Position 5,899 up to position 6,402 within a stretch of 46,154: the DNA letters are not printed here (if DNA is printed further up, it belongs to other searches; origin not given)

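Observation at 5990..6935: AT-rich two-gene islet: LITAF-like zinc-ribbon membrane protein plus HEPN-motif protein (candidate toxin/defence module)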

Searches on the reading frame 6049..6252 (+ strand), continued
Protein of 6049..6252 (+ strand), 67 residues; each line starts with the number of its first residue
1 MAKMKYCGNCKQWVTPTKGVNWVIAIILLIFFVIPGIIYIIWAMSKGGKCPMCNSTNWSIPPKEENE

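Call 109: search_protein_families(library=pfam, proteins=[L029:5241-6227:+, L032:587-1147:+, L036:101-817:+, L029:1105-1968:-, L029:2536-3117:-, L029:2126-2539:-, L029:4467-4703:-, L027:167-679:-], max_evalue=0.01)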
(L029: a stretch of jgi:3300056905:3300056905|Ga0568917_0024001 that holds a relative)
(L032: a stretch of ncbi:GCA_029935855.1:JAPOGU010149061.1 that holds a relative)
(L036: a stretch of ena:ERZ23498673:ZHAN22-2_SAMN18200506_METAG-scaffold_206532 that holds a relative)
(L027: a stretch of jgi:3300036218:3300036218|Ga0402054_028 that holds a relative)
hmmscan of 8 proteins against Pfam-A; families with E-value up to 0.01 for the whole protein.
L029:5241-6227:+ (328 aa): 1 family
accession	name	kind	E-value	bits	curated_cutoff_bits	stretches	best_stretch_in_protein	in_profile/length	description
PF11906.13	DUF3426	-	0.00011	22.8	27.7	1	155-227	65-146/147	Protein of unknown function (DUF3426)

L032:587-1147:+ (186 aa): 1 family
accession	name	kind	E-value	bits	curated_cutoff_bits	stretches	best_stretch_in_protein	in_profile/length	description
PF18204.6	PGF-CTERM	-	7.8e-08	32.5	18.8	1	163-185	1-23/23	PGF-CTERM motif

L036:101-817:+ (238 aa): 1 family
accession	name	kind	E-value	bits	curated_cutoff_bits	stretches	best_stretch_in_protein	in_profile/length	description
PF18884.5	TSP3_bac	-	5.2e-05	23.4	25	1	49-70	1-22/22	Bacterial TSP3 repeat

L029:1105-1968:- (287 aa): 0 families

L029:2536-3117:- (193 aa): 1 family
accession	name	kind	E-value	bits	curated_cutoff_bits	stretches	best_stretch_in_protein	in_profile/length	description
PF13565.12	HTH_32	-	0.00017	22.5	33.7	1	41-107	3-69/73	Homeodomain-like domain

L029:2126-2539:- (137 aa): 0 families

L029:4467-4703:- (78 aa): 0 families

L027:167-679:- (170 aa): 1 family
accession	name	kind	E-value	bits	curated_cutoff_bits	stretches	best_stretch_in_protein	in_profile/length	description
PF12158.14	DUF3592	-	6.3e-11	43.2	25.3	1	47-143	1-83/84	Domain of unknown function (DUF3592)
